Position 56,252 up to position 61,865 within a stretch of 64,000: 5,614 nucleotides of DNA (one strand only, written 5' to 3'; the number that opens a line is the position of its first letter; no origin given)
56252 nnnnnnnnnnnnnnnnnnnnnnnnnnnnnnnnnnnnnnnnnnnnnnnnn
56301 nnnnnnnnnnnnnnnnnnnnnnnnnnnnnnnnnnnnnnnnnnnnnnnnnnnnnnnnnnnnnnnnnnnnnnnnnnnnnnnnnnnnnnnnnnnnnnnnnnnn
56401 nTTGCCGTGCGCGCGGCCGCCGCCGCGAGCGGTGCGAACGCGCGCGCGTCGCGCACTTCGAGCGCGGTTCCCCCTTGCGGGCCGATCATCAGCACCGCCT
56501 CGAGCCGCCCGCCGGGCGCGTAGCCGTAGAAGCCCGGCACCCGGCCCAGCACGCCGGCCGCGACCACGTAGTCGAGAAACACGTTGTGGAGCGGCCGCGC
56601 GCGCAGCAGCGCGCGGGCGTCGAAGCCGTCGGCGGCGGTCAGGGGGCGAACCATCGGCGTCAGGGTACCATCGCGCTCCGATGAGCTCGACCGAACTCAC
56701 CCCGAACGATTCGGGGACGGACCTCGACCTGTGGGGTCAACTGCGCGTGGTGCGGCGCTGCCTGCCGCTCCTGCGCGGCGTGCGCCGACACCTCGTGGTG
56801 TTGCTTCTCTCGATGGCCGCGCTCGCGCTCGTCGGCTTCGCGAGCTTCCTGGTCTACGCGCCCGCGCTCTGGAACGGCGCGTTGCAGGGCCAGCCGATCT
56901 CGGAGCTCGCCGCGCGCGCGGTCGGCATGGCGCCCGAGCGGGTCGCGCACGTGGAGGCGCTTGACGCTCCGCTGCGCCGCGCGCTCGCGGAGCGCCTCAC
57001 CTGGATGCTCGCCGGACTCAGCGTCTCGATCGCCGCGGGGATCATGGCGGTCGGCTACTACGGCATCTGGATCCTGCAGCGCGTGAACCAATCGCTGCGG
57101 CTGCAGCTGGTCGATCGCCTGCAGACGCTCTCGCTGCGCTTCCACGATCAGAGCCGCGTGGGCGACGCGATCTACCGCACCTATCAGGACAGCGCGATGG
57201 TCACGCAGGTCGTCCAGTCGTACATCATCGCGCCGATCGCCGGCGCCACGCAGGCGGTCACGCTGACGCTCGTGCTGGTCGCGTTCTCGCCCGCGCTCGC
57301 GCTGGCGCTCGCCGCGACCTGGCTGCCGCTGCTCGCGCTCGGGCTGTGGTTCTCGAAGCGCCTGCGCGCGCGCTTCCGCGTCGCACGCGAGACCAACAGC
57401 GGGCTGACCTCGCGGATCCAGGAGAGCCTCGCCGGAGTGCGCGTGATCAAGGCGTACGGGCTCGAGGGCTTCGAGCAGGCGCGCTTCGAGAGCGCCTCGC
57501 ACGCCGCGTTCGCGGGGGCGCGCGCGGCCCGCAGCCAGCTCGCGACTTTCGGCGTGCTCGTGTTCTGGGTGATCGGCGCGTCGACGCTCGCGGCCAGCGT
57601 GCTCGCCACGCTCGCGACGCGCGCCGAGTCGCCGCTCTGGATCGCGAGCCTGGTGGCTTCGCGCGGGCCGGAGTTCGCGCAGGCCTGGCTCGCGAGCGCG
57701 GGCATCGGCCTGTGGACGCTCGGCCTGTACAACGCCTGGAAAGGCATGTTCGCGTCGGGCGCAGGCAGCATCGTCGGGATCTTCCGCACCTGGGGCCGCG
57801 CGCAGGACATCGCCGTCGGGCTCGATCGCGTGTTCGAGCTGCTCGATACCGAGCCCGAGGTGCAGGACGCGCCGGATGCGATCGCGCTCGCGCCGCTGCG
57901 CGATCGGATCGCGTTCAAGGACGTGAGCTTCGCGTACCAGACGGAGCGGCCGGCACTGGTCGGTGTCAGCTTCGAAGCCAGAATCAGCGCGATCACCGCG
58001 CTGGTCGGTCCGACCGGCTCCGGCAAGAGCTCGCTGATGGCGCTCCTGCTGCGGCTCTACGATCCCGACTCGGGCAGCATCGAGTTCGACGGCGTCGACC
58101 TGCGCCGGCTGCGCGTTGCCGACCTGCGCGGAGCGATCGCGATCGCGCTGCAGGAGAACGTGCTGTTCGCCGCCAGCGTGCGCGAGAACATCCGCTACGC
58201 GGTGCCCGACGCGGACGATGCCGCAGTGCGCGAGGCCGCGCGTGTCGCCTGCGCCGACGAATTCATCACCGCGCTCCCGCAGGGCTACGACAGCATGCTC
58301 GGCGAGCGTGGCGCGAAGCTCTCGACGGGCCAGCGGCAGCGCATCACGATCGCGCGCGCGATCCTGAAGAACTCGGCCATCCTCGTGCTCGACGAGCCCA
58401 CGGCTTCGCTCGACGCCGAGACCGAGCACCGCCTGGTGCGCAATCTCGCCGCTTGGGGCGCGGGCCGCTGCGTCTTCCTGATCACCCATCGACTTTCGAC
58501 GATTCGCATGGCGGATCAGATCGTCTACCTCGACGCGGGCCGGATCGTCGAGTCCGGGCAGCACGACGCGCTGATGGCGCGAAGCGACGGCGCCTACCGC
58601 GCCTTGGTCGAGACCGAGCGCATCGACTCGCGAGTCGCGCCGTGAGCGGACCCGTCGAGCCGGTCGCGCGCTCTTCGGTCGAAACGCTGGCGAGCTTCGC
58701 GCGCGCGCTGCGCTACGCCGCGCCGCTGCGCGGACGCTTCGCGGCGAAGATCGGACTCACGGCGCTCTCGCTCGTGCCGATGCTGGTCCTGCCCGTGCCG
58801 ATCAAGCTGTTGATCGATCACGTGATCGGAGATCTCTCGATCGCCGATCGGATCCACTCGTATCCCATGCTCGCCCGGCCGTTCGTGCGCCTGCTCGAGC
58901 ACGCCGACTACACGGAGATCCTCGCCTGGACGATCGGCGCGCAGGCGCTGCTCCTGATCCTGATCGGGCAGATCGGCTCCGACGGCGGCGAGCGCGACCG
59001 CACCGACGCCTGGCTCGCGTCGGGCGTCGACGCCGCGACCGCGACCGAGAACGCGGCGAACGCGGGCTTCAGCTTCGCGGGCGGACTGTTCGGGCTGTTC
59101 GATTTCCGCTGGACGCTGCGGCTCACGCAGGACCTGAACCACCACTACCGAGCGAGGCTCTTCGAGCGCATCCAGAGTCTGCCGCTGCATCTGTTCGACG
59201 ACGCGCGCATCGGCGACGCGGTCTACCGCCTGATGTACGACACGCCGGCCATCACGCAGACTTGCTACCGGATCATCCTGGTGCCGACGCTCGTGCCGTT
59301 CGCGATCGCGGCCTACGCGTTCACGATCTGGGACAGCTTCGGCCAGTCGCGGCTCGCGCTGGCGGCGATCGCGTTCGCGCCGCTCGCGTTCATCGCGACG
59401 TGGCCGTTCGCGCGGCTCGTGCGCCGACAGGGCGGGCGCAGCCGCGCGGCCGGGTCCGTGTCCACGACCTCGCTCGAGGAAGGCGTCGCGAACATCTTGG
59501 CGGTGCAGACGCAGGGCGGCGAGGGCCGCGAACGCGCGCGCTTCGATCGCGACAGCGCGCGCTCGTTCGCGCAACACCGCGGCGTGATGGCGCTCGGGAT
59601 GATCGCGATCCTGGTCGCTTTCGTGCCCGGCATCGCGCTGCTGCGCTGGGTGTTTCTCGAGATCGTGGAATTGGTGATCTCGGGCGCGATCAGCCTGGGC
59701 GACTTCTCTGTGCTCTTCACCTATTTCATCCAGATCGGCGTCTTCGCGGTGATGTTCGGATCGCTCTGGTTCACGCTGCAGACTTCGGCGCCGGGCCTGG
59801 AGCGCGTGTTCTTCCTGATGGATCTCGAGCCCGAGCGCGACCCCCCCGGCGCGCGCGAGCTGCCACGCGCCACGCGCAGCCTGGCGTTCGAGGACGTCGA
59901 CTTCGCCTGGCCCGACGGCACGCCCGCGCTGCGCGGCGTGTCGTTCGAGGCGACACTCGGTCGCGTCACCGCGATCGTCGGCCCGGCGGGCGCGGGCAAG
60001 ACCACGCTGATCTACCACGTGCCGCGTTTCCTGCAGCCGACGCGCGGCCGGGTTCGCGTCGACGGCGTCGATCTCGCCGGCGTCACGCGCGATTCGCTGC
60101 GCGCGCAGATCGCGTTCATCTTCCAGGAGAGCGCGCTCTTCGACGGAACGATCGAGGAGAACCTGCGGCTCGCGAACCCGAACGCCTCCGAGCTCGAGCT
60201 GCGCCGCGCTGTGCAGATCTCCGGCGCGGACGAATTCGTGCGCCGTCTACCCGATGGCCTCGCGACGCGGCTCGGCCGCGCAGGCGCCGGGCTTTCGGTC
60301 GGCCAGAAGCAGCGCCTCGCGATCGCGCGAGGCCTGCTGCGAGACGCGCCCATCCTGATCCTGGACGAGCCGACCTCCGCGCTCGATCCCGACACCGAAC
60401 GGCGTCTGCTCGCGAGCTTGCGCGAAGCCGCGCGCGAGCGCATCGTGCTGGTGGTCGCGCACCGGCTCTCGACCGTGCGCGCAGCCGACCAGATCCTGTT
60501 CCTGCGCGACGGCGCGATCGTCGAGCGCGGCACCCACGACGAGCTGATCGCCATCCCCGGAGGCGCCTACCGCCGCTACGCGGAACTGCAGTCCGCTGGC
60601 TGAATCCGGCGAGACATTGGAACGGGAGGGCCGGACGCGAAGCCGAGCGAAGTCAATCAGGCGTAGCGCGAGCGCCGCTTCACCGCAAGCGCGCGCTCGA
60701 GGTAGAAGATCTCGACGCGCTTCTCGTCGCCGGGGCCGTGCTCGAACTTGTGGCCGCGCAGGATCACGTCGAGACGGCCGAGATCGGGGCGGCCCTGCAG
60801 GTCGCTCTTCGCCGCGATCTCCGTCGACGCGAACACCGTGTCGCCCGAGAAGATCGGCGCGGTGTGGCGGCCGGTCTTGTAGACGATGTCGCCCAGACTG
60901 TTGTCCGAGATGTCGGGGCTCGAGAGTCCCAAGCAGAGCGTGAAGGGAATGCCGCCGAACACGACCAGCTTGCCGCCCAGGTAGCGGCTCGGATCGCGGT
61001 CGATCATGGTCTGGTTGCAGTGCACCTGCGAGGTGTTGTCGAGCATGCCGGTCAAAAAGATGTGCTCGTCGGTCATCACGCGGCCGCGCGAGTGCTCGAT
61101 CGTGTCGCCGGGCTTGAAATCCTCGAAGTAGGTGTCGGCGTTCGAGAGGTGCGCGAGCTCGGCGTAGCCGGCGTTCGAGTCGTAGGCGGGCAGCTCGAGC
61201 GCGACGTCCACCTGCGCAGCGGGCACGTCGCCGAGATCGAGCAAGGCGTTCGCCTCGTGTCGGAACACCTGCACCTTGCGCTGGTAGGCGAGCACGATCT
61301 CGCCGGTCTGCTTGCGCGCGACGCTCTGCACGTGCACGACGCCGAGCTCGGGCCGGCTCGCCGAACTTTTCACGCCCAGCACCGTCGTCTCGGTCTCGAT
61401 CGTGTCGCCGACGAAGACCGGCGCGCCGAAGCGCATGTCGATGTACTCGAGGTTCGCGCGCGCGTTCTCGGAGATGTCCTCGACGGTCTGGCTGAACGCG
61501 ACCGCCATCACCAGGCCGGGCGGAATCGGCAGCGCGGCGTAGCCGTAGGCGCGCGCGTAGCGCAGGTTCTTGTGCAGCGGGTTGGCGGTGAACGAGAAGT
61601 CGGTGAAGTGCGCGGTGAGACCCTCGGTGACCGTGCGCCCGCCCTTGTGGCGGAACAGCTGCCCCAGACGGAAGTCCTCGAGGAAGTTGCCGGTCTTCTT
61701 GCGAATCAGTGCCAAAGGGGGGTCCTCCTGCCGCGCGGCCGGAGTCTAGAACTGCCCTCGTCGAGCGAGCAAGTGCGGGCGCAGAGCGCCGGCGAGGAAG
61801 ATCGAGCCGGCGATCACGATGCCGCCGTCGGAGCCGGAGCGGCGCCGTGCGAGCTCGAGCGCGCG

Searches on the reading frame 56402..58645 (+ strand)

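Call 35: search_protein_families(library=pfam, proteins=[window:56402-58645:+], max_evalue=0.0001)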
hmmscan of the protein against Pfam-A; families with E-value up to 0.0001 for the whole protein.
window:56402-58645:+ (747 aa): 4 families
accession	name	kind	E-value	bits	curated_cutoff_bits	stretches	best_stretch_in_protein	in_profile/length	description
PF00005.33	ABC_tran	-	7.3e-29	101.6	25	1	521-668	3-137/137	ABC transporter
PF00664.28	ABC_membrane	-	5.8e-23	82.4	28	1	200-394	44-239/274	ABC transporter transmembrane region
PF02463.25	SMC_N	-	1.1e-05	25.5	40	0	639-709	136-210/220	RecF/RecN/SMC N terminal domain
PF13304.12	AAA_21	-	1.3e-05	25.8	27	0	531-555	1-25/304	AAA domain, putative AbiEii toxin, Type IV TA system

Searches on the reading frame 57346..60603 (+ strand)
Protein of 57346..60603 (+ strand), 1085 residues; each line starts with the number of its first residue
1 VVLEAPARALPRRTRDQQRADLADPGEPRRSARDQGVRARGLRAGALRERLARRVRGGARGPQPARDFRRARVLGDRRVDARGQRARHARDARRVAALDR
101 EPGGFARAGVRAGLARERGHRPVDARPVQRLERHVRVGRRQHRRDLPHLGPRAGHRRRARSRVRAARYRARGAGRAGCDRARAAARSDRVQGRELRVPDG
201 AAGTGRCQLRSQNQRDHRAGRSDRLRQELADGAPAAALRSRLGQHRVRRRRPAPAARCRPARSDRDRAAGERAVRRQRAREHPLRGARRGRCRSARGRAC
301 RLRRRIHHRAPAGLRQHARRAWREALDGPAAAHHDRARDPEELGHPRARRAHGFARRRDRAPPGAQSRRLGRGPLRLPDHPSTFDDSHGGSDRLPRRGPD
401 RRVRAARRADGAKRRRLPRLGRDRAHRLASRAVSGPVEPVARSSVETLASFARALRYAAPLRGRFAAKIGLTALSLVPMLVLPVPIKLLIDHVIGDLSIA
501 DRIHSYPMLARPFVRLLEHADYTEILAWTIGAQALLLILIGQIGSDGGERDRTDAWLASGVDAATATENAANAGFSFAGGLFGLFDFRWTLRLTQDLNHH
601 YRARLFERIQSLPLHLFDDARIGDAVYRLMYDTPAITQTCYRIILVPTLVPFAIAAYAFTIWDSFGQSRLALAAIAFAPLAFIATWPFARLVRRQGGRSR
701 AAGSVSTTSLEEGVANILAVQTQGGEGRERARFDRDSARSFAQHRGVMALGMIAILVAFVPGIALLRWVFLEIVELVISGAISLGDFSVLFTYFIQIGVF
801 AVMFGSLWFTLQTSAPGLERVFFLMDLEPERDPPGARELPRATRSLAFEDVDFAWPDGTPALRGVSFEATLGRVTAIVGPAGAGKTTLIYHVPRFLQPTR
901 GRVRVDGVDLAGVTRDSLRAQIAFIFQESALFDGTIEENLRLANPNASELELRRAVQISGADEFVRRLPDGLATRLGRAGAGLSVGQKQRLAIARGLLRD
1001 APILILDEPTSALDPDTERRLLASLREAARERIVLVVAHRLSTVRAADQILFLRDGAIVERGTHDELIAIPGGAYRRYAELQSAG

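Call 57: search_protein_families(library=pfam, proteins=[window:57346-60603:+], max_evalue=0.0001)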
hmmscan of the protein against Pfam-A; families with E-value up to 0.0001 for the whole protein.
window:57346-60603:+ (1085 aa): 4 families
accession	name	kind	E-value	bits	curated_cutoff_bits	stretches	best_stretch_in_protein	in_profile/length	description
PF00005.33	ABC_tran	-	3.8e-29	102.5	25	1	862-1011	1-137/137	ABC transporter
PF00664.28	ABC_membrane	-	3.3e-15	56.9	28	1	574-797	49-270/274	ABC transporter transmembrane region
PF13304.12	AAA_21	-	7.3e-07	30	27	0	983-1034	238-292/304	AAA domain, putative AbiEii toxin, Type IV TA system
PF02463.25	SMC_N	-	1.3e-06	28.5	40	1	873-1051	25-209/220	RecF/RecN/SMC N terminal domain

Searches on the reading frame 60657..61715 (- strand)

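Call 35: search_protein_families(library=pfam, proteins=[window:60657-61715:-], max_evalue=0.0001)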
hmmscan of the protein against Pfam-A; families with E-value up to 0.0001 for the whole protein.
window:60657-61715:- (352 aa): 3 families
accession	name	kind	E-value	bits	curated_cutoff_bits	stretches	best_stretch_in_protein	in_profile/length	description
PF19315.5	MC_hydratase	-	7.6e-25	88.2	26.5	1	6-313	18-326/353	Mesaconyl-CoA hydratase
PF01575.25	MaoC_dehydratas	-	2e-13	50.5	27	1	17-122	6-110/123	MaoC like domain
PF13452.11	FAS1_DH_region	-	5.7e-09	36.6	22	1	27-141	12-129/132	FAS1-like, dehydratase domain region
